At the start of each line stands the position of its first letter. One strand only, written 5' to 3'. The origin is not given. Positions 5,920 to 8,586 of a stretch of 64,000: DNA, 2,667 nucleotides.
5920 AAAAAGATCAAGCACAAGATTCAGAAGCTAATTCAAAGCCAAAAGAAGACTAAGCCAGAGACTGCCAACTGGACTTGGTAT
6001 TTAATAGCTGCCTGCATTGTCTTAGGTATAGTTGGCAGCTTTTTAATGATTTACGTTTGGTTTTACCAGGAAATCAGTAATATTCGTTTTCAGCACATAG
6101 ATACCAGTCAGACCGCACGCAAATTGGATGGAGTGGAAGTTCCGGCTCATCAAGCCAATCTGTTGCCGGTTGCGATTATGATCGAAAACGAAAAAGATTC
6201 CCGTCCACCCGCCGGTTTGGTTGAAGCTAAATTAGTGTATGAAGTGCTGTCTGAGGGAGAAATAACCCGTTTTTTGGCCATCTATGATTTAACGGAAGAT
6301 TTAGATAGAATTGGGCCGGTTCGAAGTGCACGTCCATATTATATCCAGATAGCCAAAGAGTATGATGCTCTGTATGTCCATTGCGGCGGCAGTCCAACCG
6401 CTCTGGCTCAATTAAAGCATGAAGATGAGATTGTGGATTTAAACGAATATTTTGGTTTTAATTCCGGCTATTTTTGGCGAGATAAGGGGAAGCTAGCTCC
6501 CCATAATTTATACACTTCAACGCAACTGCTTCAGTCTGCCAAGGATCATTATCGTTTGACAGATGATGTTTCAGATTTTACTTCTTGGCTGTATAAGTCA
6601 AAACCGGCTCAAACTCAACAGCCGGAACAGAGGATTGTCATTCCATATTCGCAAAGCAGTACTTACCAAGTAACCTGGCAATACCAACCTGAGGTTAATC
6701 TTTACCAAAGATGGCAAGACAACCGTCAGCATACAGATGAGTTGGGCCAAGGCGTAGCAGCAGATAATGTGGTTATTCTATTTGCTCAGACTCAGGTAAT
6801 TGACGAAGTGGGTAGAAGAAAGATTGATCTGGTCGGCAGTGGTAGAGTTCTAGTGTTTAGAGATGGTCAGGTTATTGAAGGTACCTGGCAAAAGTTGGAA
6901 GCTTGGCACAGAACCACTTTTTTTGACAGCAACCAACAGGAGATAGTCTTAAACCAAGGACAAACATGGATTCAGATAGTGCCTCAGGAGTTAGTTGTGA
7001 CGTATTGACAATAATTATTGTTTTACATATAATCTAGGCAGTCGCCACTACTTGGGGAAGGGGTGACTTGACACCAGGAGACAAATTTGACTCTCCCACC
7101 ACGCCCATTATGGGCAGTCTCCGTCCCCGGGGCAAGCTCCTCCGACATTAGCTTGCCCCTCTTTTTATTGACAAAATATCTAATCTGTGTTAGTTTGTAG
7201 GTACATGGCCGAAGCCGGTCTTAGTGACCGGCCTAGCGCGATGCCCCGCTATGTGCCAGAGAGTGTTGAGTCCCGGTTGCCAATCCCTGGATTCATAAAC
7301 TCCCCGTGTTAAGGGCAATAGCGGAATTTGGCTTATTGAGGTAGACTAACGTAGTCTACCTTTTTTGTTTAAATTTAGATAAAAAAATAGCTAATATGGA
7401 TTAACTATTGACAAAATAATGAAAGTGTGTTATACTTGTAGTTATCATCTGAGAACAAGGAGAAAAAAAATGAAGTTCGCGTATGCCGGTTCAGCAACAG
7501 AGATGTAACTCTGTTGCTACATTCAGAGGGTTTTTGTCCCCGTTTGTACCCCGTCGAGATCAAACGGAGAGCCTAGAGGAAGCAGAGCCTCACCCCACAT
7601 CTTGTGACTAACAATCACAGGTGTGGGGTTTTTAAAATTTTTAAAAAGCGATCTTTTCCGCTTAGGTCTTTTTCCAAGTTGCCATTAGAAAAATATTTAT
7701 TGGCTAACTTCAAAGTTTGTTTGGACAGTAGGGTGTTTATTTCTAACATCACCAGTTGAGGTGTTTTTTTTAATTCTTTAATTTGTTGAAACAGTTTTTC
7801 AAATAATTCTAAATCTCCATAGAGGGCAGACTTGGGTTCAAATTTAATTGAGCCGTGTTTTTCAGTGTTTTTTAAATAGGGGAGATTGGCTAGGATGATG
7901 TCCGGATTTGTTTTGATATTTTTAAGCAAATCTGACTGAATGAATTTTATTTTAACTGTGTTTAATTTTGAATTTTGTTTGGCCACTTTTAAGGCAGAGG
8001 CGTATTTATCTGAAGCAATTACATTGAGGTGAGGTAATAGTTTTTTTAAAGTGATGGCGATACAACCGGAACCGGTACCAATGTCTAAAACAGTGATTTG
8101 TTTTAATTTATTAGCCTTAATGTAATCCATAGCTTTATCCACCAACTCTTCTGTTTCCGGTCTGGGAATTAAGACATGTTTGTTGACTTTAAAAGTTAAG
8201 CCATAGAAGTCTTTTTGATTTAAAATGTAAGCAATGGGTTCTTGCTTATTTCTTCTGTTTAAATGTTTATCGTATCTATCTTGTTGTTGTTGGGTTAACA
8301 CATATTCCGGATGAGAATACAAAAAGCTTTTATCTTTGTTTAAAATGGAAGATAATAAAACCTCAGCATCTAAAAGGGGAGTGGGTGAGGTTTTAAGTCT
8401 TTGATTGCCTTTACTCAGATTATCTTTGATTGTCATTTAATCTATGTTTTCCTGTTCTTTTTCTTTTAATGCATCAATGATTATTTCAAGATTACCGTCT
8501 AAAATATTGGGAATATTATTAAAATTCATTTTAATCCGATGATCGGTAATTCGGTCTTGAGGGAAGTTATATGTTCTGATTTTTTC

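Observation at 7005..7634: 600-bp gap between convergent genes holds three tandem promoter-to-terminator units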

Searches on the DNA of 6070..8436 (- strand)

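Call 4: search_rna_families(source=window, start=6900, end=7750, threshold=evalue, max_evalue=10, show_alignments=5)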
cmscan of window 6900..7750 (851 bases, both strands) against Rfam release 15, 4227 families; matches with E-value up to 10: 4.
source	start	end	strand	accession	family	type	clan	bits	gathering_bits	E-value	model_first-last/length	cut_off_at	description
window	7416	7472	+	RF02980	freshwater-2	Cis-reg;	-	16.8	49.9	7.8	1-84/84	no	freshwater-2 RNA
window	7277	7341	+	RF01334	CRISPR-DR21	Gene; CRISPR;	-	16.6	48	9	1-37/37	no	CRISPR RNA direct repeat element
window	7491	7531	+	RF01686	Acido-1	Gene; sRNA;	-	14.5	50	4.9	1-64/64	no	Acido-1 RNA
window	7411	7440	+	RF01295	SCARNA7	Gene; snRNA; snoRNA; scaRNA;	-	8.9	65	8.2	1-330/330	no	Small Cajal body-specific RNA 7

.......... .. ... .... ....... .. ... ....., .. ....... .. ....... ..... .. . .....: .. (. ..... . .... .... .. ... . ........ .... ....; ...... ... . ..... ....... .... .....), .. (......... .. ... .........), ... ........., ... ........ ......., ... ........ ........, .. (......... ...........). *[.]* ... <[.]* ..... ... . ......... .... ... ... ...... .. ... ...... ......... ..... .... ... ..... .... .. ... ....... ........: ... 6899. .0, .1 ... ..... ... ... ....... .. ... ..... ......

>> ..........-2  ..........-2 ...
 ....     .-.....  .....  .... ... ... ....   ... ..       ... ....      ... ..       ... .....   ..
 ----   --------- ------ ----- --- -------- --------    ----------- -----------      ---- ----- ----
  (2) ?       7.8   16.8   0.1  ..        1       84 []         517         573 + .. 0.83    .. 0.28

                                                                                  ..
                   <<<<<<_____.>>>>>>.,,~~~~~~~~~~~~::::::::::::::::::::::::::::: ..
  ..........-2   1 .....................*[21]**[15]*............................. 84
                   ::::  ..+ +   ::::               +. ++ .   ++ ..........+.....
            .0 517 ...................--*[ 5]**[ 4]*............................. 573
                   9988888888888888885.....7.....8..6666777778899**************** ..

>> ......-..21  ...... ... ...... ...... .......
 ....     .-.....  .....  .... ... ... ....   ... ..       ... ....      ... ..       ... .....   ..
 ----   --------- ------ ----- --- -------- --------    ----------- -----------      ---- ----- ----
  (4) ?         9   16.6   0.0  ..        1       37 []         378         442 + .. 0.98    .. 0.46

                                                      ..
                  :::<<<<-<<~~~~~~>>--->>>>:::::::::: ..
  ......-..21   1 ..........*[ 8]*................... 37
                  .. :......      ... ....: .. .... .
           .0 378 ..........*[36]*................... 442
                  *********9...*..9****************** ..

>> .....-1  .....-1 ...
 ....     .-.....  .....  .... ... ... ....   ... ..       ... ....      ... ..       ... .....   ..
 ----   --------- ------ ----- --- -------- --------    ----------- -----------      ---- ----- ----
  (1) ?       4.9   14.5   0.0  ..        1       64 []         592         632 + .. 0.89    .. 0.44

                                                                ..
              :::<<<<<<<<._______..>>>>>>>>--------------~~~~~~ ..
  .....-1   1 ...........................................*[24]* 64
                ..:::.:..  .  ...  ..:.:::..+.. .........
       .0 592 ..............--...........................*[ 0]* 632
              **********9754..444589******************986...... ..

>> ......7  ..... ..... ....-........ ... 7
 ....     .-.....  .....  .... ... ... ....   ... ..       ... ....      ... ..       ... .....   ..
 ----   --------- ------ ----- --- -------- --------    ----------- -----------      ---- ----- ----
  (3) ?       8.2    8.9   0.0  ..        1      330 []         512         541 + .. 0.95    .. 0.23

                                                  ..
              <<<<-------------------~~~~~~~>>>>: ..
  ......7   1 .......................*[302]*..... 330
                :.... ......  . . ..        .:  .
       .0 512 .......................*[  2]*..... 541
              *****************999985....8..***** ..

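Call 16: search_rna_families(source=L001, threshold=gathering)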
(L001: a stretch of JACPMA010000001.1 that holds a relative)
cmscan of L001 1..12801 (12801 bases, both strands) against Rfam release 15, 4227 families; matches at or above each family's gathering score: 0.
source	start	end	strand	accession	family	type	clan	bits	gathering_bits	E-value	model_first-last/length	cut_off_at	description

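Call 26: search_rna_families(sources=[L004, L005, L007], threshold=evalue, max_evalue=1)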
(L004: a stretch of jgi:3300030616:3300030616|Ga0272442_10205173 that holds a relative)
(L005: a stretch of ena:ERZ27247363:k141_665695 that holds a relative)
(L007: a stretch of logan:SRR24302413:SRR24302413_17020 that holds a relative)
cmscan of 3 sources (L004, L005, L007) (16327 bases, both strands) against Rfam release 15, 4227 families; matches with E-value up to 1: 1.
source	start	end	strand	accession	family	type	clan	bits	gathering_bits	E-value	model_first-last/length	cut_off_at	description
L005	5819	5899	-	RF02621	BSnc120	Gene; sRNA;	-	21.9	114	0.58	1-88/88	no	Brucella sRNA 120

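Call 41: search_rna_families(sources=[L014, L018, L015], threshold=evalue, max_evalue=1)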
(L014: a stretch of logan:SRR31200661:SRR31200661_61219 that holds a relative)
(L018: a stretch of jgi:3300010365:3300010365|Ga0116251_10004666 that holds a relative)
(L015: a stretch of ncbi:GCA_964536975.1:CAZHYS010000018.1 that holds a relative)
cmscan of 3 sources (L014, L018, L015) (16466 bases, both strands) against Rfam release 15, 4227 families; matches with E-value up to 1: 3.
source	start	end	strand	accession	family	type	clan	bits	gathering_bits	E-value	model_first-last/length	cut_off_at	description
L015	4048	4114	-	RF03533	SQ1002_RNA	Gene; sRNA;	-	21.9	128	0.46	45-109/237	no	Clostridioides difficile sRNA SQ1002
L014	3992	4055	+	RF00636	NRON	Gene;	-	20.6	50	0.032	1-370/370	no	ncRNA Repressor of NFAT (nuclear factor of activated T cells)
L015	4051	4110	-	RF02377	SurA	Gene; sRNA;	-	17.1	100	0.75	1-279/279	no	SurA sRNA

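Call 64: search_dna_similar(query=window:7000-7640:+, collection=phages, mode=distant, max_evalue=0.01)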
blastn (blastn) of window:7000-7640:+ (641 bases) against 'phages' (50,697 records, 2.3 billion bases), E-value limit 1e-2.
No match.

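Call 68: build_rna_model(alignment_id=A5)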
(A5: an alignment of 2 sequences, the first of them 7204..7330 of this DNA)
Model R1 built from alignment A5 (2 sequences, 128 columns); structure: RNAalifold consensus.
model positions 128; base pairs 35; branch points 1; effective number of sequences 0.85; information 0.59 bits per position. Calibrated on 0.2 Mb of random sequence (short: E-values are rough).
structure used (alignment columns):
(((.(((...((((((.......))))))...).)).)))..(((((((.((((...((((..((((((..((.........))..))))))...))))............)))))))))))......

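Call 69: search_with_rna_model(model_id=R1, sources=[window, L005, L007, L013, L014, L015, L018, L024, L001, L009, L011], max_evalue=10)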
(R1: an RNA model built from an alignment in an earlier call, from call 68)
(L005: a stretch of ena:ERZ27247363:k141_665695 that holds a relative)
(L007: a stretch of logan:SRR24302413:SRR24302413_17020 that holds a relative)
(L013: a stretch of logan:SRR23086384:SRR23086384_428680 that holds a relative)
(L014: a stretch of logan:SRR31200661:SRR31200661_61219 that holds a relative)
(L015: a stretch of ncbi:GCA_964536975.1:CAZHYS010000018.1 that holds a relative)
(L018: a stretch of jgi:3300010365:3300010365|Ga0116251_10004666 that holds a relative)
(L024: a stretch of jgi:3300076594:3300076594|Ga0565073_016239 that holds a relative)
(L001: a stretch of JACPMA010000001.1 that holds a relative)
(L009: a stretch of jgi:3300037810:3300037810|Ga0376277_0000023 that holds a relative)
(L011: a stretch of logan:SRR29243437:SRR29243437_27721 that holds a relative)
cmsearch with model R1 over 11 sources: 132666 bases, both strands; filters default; matches with E-value up to 10: 2.
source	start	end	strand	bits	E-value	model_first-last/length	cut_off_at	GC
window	7204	7330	+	153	1.6e-37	1-128/128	no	0.57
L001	10668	10744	+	8.8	3.9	1-128/128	no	0.62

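Call 70: build_rna_model(alignment_id=A6)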
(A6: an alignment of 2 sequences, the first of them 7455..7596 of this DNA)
Model R2 built from alignment A6 (2 sequences, 148 columns); structure: RNAalifold consensus.
model positions 148; base pairs 28; branch points 3; effective number of sequences 1.15; information 0.591 bits per position. Calibrated on 0.2 Mb of random sequence (short: E-values are rough).
structure used (alignment columns):
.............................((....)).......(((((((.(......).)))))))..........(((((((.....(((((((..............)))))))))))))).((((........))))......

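Call 71: search_with_rna_model(model_id=R2, sources=[window, L005, L007, L013, L014, L015, L018, L024, L001, L009, L011], max_evalue=10)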
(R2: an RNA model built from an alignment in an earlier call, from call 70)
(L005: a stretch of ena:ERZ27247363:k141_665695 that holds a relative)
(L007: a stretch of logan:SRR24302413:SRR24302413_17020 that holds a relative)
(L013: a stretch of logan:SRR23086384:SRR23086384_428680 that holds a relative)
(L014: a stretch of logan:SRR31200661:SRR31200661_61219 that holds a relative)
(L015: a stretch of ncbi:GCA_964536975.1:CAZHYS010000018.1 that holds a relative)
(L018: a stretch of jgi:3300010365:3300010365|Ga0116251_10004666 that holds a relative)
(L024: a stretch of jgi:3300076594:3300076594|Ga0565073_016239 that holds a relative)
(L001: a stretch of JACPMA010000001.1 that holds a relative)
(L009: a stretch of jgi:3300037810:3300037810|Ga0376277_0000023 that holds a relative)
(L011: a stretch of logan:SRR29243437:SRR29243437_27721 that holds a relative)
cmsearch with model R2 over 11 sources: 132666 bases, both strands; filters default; matches with E-value up to 10: 4.
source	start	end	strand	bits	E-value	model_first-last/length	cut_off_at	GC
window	7449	7597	+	169.2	4.5e-45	1-148/148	no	0.49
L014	447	484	-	8.3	1.6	1-148/148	no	0.32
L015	447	484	-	8.3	1.6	1-148/148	no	0.32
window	52133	52189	-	6.5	4.9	1-148/148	no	0.42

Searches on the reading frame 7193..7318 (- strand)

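Call 63: search_protein_families(library=pfam, max_evalue=1, proteins=[window:7193-7318:-])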
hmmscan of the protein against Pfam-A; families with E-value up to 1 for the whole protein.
seq(42 aa): 1 family
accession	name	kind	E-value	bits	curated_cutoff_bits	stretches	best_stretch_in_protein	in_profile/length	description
PF09574.15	DUF2374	-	0.16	12.3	27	1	18-31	6-19/42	Protein of unknown function (Duf2374)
